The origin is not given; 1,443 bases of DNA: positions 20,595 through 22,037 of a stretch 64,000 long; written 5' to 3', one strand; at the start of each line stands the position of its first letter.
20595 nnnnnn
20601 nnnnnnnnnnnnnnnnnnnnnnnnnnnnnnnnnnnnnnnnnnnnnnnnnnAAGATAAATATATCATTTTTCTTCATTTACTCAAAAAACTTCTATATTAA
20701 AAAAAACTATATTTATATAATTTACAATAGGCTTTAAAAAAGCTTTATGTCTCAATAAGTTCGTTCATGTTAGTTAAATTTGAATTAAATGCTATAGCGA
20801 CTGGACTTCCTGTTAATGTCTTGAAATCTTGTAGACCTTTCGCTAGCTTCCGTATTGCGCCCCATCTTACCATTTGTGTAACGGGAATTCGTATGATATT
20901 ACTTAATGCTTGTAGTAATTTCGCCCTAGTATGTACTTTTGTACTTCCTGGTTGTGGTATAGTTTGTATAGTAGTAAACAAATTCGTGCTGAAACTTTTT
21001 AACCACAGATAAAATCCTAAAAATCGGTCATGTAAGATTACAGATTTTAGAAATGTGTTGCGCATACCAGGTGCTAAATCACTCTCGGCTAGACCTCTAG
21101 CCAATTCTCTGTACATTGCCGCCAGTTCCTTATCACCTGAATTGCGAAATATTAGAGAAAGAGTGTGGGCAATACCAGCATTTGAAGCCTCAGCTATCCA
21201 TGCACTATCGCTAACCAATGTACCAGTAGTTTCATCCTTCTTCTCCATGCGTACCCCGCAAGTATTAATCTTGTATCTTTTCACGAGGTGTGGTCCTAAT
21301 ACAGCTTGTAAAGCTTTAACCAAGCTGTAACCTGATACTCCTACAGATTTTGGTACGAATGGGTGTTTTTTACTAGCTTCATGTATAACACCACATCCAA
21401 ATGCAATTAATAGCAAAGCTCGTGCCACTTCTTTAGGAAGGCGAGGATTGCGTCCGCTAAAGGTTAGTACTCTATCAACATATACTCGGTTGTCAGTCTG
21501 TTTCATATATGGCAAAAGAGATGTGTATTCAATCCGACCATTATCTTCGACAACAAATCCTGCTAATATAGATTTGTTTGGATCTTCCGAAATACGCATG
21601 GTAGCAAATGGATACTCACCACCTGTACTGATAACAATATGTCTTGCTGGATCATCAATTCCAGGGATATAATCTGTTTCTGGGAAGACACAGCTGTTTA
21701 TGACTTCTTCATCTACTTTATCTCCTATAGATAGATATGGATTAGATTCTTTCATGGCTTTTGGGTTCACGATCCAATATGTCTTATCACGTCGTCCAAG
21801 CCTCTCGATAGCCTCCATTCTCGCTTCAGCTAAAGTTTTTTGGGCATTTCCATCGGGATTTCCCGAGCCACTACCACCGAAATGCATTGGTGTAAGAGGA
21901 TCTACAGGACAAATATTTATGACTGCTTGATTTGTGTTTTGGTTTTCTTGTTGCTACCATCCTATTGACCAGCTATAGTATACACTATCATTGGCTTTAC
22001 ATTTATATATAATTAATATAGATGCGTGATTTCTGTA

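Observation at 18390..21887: Co-directional cluster: unknown 380-aa protein, small 2-TM ORF, and an orphan GAF-histidine kinase with no response regulator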

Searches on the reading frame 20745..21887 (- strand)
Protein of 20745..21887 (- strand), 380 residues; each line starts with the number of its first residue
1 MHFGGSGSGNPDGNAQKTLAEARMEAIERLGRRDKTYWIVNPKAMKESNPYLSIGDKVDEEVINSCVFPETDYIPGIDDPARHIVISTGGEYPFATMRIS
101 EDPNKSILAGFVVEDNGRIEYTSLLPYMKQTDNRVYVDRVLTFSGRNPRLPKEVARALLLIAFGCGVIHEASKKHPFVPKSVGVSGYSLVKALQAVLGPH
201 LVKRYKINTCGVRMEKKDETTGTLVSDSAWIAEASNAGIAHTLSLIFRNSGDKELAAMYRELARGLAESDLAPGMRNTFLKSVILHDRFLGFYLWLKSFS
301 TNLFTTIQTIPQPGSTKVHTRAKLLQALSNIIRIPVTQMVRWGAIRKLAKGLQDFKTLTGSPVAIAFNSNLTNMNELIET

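Call 4: search_protein_families(library=pfam, proteins=[window:20745-21887:-], max_evalue=0.01)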
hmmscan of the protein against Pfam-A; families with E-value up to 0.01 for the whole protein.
window:20745-21887:- (380 aa): 0 families

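Call 13: find_homologous_proteins(query=window:20745-21887:-)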
Query window:20745-21887:- (380 aa): 3 proteins with E <= 0.001 among 4156 candidates.
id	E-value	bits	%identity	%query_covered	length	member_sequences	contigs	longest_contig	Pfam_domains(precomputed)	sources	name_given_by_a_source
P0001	1.5e-252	855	100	100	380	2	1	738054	-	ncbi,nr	ncbi:MAG: hypothetical protein KatS3mg084_0494 [Candidatus Dojkabacteria bacterium]|nr:MAG: hypothet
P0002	8.9e-185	632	78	100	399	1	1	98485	-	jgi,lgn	jgi:hypothetical protein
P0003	1.1e-140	487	62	99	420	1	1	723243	-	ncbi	-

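Call 14: find_encoding_contigs(protein=P0002, flank=10000, max_places=3)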
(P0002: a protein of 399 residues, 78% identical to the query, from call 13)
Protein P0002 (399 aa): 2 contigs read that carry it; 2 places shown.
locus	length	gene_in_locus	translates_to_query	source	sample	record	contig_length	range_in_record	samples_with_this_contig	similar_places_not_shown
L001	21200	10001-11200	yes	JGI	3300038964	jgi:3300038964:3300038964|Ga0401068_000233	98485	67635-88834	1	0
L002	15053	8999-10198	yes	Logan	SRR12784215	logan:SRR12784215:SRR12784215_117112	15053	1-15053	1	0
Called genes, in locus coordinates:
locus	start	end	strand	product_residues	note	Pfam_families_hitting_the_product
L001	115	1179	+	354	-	PF00557:Peptidase_M24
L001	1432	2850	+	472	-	PF28494:GlyRS_ins_1 (weak), PF00587:tRNA-synt_2b, PF03129:HGTP_anticodon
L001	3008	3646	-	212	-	-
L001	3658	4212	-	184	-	-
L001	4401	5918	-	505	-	-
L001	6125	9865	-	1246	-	PF02811:PHP, PF07733:DNA_pol3_alpha, PF17657:DNA_pol3_finger, PF14579:HHH_6, PF01336:tRNA_anti-codon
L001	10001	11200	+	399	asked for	-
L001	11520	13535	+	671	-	PF00512:HisKA (weak), PF02518:HATPase_c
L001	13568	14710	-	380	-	PF03033:Glyco_transf_28, PF04101:Glyco_tran_28_C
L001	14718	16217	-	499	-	PF13632:Glyco_trans_2_3 (weak)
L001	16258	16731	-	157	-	PF13083:KH_KhpA-B (weak), PF01424:R3H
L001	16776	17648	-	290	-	PF02096:60KD_IMP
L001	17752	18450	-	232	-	PF01746:tRNA_m1G_MT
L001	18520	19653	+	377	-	PF01180:DHO_dh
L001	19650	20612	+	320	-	-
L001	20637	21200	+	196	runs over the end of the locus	PF00719:Pyrophosphatase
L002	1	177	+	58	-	?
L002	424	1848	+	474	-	PF28494:GlyRS_ins_1 (weak), PF00587:tRNA-synt_2b, PF03129:HGTP_anticodon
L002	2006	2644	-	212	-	-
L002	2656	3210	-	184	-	-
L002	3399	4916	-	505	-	-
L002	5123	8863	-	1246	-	PF02811:PHP, PF07733:DNA_pol3_alpha, PF17657:DNA_pol3_finger, PF14579:HHH_6, PF01336:tRNA_anti-codon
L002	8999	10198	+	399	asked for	-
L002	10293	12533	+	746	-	PF00512:HisKA (weak), PF02518:HATPase_c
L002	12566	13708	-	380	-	PF03033:Glyco_transf_28, PF04101:Glyco_tran_28_C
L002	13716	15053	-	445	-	?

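Call 15: find_encoding_contigs(protein=P0003, flank=10000, max_places=3)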
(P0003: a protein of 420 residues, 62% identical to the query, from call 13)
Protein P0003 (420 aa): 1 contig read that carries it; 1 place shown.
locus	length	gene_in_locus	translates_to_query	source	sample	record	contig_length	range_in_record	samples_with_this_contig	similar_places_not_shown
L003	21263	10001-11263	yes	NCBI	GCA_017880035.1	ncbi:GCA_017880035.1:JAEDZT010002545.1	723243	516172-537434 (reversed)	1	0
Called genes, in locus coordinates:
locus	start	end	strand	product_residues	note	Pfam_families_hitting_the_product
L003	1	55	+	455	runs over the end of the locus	-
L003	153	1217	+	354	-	PF00557:Peptidase_M24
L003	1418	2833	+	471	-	PF28494:GlyRS_ins_1 (weak), PF00587:tRNA-synt_2b, PF03129:HGTP_anticodon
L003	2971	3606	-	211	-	-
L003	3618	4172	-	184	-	-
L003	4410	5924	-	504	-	-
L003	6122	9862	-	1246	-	PF02811:PHP, PF07733:DNA_pol3_alpha, PF17657:DNA_pol3_finger, PF14579:HHH_6, PF01336:tRNA_anti-codon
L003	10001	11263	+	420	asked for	-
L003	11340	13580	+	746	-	PF16927:HisKA_7TM, PF00512:HisKA (weak), PF02518:HATPase_c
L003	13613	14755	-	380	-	PF03033:Glyco_transf_28, PF04101:Glyco_tran_28_C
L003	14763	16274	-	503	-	PF13632:Glyco_trans_2_3 (weak)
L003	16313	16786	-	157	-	PF13083:KH_KhpA-B, PF01424:R3H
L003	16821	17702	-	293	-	PF02096:60KD_IMP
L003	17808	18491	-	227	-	PF01746:tRNA_m1G_MT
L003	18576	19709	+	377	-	PF01180:DHO_dh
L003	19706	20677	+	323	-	-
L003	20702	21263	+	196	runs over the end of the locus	PF00719:Pyrophosphatase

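Call 32: search_protein_families(library=pfam, proteins=[L003:11340-13577:+], max_evalue=1)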
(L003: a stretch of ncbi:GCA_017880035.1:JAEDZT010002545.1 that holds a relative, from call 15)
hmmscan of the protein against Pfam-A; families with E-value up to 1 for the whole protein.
L003:11340-13577:+ (746 aa): 6 families
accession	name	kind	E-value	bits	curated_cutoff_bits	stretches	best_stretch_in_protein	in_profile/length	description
PF02518.31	HATPase_c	-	4e-29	101.7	26.4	1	607-721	1-109/111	Histidine kinase-, DNA gyrase B-, and HSP90-like ATPase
PF16927.11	HisKA_7TM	-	1.2e-07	32.2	28.6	1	9-231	2-221/224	N-terminal 7TM region of histidine kinase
PF00512.31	HisKA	-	3.3e-07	30.7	26.9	1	490-557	2-63/66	His Kinase A (phospho-acceptor) domain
PF13581.12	HATPase_c_2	-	1.7e-05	25.3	27.4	1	612-699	36-112/127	Histidine kinase-like ATPase domain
PF13589.12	HATPase_c_3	-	0.0004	20.9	25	1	614-681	5-72/137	Histidine kinase-, DNA gyrase B-, and HSP90-like ATPase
PF14501.12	HATPase_c_5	-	0.0086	16.4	22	1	614-708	8-91/102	GHKL domain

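Call 38: predict_structure(alignment_id=A3)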
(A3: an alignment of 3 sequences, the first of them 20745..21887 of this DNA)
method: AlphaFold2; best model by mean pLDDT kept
length: 380 residues; sequences in the alignment: 3
mean_pLDDT: 34.7   pTM: 0.31
mean pLDDT of the five models: 34.7, 31.2, 31.0, 30.6, 30.0
residues with pLDDT >= 90: 0; 70-90: 0; 50-70: 19; < 50: 361
segments of 3 or more residues with pLDDT < 50: 1-17, 19-24, 26-252, 269-353, 355-358, 361-380
pLDDT, mean of each block of 10 residues (from residue 1): 23 39 46 26 27 28 31 25 24 28 31 32 35 30 30 43 46 42 36 39 30 28 31 45 44 50 49 31 33 34 30 36 34 29 40 47 37 28
secondary structure, 60 per line:
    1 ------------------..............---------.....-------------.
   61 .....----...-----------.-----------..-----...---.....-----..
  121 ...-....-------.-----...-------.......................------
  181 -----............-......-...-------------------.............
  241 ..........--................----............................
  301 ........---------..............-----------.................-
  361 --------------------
elements in order: H19-32 H42-46 H60-65 E109-113 E119-123 H125-128 E142-144 H152-174 H186-197 H199-204 E206-208 H228-250 H253-268 H273-308 H318-331 H343-359
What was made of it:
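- Tried and rejected: AlphaFold2 on the 380-aa protein with its 3-sequence alignment gave pLDDT 34.7 (call 38).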

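Call 39: search_protein_representatives(alignment_id=A3)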
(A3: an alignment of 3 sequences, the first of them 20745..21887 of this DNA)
Query: 3 sequences, 400 profile positions. Proteins with E-value up to 0.001 (for the whole library): 3; up to 1e-10: 2; up to 1e-30: 2. The best 3 are listed.
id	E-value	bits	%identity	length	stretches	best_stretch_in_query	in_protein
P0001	3.3e-233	790.1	-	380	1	23-400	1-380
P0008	3.0e-51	190.9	-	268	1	172-380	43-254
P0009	1.5e-10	56.9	-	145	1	13-139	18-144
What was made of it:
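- Closest known: Lineage-specific, rapidly evolving orphan. Same: No homologue outside four or five genomes among 1.84 billion representative proteins (call 39).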

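Call 40: search_protein_families(library=ncbifam, proteins=[window:20745-21887:-, P0003], max_evalue=1)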
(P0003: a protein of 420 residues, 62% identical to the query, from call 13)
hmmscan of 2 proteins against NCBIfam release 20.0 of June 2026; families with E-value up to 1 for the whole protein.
window:20745-21887:- (380 aa): 1 family
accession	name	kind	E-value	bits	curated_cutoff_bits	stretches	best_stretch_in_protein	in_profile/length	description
TIGR03983.1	cas1_MYXAN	equivalog_domain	0.13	11.2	358.05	1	103-167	160-216/347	type I-MYXAN CRISPR-associated endonuclease Cas1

P0003 (420 aa): 1 family
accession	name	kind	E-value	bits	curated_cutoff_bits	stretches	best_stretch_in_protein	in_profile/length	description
NF009591.0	PRK13032.1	equivalog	0.078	12.7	303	1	40-63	105-127/149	chemotaxis-inhibiting protein CHIPS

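Call 41: search_protein_families(library=phrogs, proteins=[window:20745-21887:-, P0003], max_evalue=1)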
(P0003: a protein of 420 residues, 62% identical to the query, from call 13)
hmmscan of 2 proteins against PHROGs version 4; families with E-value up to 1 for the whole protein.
window:20745-21887:- (380 aa): 0 families

P0003 (420 aa): 1 family
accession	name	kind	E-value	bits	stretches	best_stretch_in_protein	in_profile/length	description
phrog_7039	-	moron, auxiliary metabolic gene and host takeover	0.2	12.3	1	40-63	105-127/149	chemotaxis inhibition protein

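Call 42: search_solved_structures(query=A3, max_evalue=10)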
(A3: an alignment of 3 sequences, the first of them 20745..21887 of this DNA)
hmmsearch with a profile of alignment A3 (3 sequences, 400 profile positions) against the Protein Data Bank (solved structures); distinct sequences matched with E-value up to 10: 2.
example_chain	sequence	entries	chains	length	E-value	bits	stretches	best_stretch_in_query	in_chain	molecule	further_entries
8e0o_C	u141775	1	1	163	0.55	12.1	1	259-294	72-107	hetBGL03-15-18c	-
8gad_A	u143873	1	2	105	1.1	11.2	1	262-289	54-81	PD-L1 binder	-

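Call 54: search_protein_families(library=padloc, proteins=[window:20745-21887:-, P0003], max_evalue=0.1)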
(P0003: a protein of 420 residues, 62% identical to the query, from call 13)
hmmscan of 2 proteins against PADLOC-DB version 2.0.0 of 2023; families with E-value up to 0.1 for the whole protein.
window:20745-21887:- (380 aa): 1 family
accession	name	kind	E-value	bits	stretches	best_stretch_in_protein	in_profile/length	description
PDLC00922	Cas1a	-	0.034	11.2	1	103-167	160-216/347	"CRISPR-associated endonuclease Cas1, subtype MYXAN"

P0003 (420 aa): 0 families
